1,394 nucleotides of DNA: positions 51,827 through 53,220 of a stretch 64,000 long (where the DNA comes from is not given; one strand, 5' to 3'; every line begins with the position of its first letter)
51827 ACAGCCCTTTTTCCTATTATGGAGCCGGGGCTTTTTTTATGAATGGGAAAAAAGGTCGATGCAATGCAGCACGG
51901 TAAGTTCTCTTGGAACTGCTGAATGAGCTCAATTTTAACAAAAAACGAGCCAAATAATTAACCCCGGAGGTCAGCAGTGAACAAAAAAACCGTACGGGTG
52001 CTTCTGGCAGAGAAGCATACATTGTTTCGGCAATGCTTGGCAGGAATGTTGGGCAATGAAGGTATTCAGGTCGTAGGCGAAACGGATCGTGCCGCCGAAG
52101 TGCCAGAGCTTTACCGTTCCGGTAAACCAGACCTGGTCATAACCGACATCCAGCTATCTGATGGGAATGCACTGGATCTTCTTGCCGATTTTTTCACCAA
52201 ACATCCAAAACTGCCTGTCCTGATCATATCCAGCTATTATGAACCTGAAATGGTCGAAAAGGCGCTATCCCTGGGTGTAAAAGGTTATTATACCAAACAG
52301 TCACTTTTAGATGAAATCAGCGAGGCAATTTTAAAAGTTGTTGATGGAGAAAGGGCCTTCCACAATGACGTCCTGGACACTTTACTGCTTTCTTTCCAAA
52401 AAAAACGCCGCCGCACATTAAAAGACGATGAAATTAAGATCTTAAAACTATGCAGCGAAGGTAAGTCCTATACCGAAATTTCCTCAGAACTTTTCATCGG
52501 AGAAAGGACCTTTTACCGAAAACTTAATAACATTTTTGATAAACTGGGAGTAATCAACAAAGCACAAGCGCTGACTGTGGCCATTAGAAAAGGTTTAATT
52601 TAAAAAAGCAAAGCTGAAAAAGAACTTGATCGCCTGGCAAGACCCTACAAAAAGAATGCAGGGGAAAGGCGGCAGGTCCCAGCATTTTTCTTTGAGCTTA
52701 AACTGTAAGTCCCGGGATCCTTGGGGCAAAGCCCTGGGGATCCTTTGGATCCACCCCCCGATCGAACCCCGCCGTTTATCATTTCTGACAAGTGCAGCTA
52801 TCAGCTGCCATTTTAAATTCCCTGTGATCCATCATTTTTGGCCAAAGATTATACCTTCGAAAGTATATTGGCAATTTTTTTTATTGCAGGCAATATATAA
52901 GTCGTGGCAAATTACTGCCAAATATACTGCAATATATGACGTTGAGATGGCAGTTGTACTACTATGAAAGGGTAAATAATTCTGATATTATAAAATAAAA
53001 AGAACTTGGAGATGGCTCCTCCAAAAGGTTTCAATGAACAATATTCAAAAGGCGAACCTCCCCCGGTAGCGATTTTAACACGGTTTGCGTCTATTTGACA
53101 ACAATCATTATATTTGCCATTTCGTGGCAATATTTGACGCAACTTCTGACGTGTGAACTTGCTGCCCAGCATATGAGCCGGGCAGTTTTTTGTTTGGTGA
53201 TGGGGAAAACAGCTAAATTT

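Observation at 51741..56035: Family of hairpins with invariant loop ATGGCTC and covarying stems, paired with intrinsic terminators, interspersed among three tandem MrpA/NuoL-like paralogs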

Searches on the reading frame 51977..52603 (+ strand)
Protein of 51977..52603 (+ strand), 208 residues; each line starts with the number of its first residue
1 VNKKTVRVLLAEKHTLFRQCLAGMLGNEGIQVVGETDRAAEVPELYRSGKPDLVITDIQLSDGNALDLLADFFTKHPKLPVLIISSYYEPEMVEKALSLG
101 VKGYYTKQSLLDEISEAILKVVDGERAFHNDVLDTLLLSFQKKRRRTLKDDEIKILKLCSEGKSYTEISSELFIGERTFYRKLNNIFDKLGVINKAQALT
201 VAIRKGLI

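Call 7: search_protein_families(library=pfam, proteins=[window:51977-52603:+])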
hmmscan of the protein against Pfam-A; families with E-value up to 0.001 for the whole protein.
window:51977-52603:+ (208 aa): 3 families
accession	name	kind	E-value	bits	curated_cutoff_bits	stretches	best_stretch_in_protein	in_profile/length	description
PF00072.30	Response_reg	-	3.8e-18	66.1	30.2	1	8-118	1-110/111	Response regulator receiver domain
PF00196.25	GerE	-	5.3e-09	36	23.5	1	152-202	7-57/57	Bacterial regulatory proteins, luxR family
PF13384.12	HTH_23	-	0.00026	21.1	24.6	1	151-181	6-36/50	Homeodomain-like domain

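Call 56: search_protein_families(library=ncbifam, proteins=[window:51977-52603:+], max_evalue=0.00001)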
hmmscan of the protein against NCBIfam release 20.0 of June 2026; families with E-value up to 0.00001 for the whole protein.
window:51977-52603:+ (208 aa): 35 families (the best 25 are shown)
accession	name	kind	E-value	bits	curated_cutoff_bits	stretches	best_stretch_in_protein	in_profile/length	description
NF047785.1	respo_reg_MadR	equivalog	7.8e-32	110.3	300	1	6-208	1-209/209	MadR family response regulator transcription factor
NF052445.1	RespRegMctR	equivalog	2.5e-26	92.4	300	1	6-207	2-204/205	two-component system response regulator MctR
NF011896.0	PRK15369.1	equivalog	1.1e-21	77.5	242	1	4-207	2-209/211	two component system response regulator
NF007018.1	PRK09483.1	equivalog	8.8e-19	68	280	1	6-208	2-209/217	UvrY/SirA/GacA family response regulator transcription factor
NF041830.1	RR_TF_ErdR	exception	4.6e-18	65.7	390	1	7-199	3-202/213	response regulator transcription factor ErdR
NF007935.0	PRK10651.1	equivalog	1.5e-16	60.2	250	1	2-197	3-205/216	two-component system response regulator NarL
NF007403.0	PRK09935.1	equivalog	8.1e-16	58.2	271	1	5-195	3-197/210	fimbria biosynthesis transcriptional regulator FimZ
NF007685.0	PRK10360.1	equivalog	4.2e-14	52.8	258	1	6-196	2-186/196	response regulator transcription factor UhpA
NF007419.0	PRK09958.1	equivalog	3.6e-13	49.6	251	1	10-202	5-198/204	acid-sensing system DNA-binding response regulator EvgA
NF007969.0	PRK10693.1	equivalog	4.8e-12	45.5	329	1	7-194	9-188/337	two-component system response regulator RssB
NF007708.0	PRK10403.1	equivalog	3.3e-11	43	343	1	4-198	5-204/215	nitrate/nitrite response regulator protein NarP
NF007505.1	PRK10100.1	equivalog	9.4e-11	41.8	250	1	52-202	43-199/204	biofilm master transcriptional regulator CsgD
NF041367.1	CheY_Halo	equivalog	1.5e-10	41.4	200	1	8-121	1-113/114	chemotaxis protein CheY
TIGR01818.1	ntrC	equivalog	1.5e-10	40.5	558.6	1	10-115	3-107/463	nitrogen regulation protein NR(I)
NF041866.1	EpsW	equivalog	3.7e-10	39.5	200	1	2-122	2-125/131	exopolysaccharide biosynthesis response regulator EpsW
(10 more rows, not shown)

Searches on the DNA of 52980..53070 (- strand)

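Call 44: build_rna_model(alignment_id=A4, structure=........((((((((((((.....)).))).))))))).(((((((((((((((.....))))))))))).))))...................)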
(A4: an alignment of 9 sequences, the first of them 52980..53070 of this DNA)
Model R1 built from alignment A4 (9 sequences, 95 columns); structure: as given.
model positions 89; base pairs 27; branch points 1; effective number of sequences 1.29; information 0.64 bits per position. Calibrated on 0.2 Mb of random sequence (short: E-values are rough).
structure used (alignment columns):
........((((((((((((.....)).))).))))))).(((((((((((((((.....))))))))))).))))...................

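Call 45: search_with_rna_model(model_id=R1, source=window, filters=off, max_evalue=10)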
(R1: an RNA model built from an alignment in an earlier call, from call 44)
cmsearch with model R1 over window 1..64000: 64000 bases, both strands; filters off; matches with E-value up to 10: 18.
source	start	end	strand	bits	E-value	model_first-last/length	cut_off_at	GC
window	55805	55892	-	98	2.4e-28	1-89/89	no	0.49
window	52981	53070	-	60.8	1.9e-16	1-89/89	no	0.39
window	51752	51831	-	18.6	0.007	1-89/89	no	0.26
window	55823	55857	+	17.2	0.02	37-71/89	no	0.54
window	23646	23714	-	16.1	0.042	1-89/89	no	0.45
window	55605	55629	-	14.9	0.1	42-66/89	no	0.52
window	55756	55819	+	12.2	0.79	1-89/89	no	0.39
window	7833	7937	+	12.1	0.83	1-89/89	no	0.36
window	4007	4078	-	11.9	0.93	1-89/89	no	0.35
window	26589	26654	-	11.3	1.5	1-89/89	no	0.3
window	26612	26678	+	10.3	3.1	1-89/89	no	0.37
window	10814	10887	+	10.2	3.2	1-89/89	no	0.38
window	7716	7769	-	10.2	3.3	1-89/89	no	0.26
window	6477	6560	+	9.9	4.1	1-89/89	no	0.37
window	55511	55583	-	9.9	4.1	1-89/89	no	0.29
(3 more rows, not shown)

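Call 46: search_with_rna_model(model_id=R1, sources=[L001, L002, L003, L004, L005, L006, L007, L008, L009, L010, L011, L012, L013, L014, L015, L016, L081, L083, L084, L088, L089, L090, L091, L092, L093, L102, L110, L138], max_evalue=1)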
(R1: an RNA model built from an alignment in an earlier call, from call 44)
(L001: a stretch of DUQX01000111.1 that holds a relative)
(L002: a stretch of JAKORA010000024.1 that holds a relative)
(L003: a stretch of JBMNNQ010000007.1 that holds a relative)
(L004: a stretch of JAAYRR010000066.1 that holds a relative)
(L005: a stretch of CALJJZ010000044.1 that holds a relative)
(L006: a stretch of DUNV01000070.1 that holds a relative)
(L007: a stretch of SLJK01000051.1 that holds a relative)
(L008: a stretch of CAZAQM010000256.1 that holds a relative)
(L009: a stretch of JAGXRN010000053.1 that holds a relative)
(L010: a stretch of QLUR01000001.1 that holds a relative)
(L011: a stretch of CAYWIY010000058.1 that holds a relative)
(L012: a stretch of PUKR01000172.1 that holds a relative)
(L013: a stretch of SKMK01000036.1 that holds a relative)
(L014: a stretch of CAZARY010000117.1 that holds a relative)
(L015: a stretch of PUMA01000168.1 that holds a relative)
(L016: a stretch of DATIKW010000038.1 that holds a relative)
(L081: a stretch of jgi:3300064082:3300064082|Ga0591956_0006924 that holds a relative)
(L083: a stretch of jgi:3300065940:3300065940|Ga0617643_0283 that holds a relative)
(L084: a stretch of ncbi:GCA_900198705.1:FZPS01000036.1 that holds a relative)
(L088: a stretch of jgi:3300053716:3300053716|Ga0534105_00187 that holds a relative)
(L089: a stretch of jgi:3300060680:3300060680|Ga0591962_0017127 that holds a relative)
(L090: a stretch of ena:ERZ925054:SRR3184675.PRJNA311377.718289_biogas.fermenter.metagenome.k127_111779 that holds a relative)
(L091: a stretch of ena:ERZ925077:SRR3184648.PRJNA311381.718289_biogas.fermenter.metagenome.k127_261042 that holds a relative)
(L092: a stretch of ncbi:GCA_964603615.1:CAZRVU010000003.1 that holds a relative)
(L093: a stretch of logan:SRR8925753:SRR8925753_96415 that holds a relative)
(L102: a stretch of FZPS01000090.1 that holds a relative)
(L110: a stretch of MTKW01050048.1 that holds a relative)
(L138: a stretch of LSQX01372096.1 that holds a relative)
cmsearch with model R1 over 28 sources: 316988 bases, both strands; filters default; matches with E-value up to 1: 34.
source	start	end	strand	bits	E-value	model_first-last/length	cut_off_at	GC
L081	12363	12451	-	113.3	1.4e-32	1-89/89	no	0.51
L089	344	432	-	113.3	1.4e-32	1-89/89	no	0.51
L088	9567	9655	-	112.1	3.5e-32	1-89/89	no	0.52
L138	895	983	-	106.8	1.7e-30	1-89/89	no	0.48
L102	4103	4193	+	100.4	2e-28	1-89/89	no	0.53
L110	1462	1552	-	100.4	2e-28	1-89/89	no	0.53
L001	8103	8190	-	99.2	4.8e-28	1-89/89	no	0.55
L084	9561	9648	-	99.2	4.8e-28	1-89/89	no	0.55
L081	9451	9540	-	97.8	1.3e-27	1-89/89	no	0.51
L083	5176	5265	-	97.8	1.3e-27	1-89/89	no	0.51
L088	6571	6660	-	97.8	1.3e-27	1-89/89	no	0.51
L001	5492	5580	-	96.3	4.3e-27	1-89/89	no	0.48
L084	6950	7038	-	96.3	4.3e-27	1-89/89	no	0.48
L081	12382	12414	+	22.5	0.0019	38-70/89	no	0.61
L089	363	395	+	22.5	0.0019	38-70/89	no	0.61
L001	4457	4544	-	19.9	0.013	1-89/89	no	0.33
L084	5901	5988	-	19.9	0.013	1-89/89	no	0.33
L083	7836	7914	-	19.7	0.015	1-89/89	no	0.27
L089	98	176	-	19.7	0.015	1-89/89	no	0.27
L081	12111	12205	-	19.7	0.015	1-89/89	no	0.29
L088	9586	9618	+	18.9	0.027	38-70/89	no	0.64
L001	10770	10826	+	18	0.053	1-89/89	no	0.44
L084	12228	12284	+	18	0.053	1-89/89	no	0.44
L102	4142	4174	-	17.7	0.067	38-70/89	no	0.64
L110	1481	1513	+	17.7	0.067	38-70/89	no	0.64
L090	17863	17956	+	17.5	0.075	1-89/89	no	0.47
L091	14465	14558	+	17.5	0.075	1-89/89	no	0.47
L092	2910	2979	+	15.5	0.32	1-89/89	no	0.31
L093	735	804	+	15.5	0.32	1-89/89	no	0.31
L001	5512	5544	+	15.4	0.36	38-70/89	no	0.61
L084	6970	7002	+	15.4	0.36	38-70/89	no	0.61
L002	7564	7654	+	15.1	0.43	1-89/89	no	0.42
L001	8121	8153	+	14.7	0.62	38-70/89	no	0.67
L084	9579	9611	+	14.7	0.62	38-70/89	no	0.67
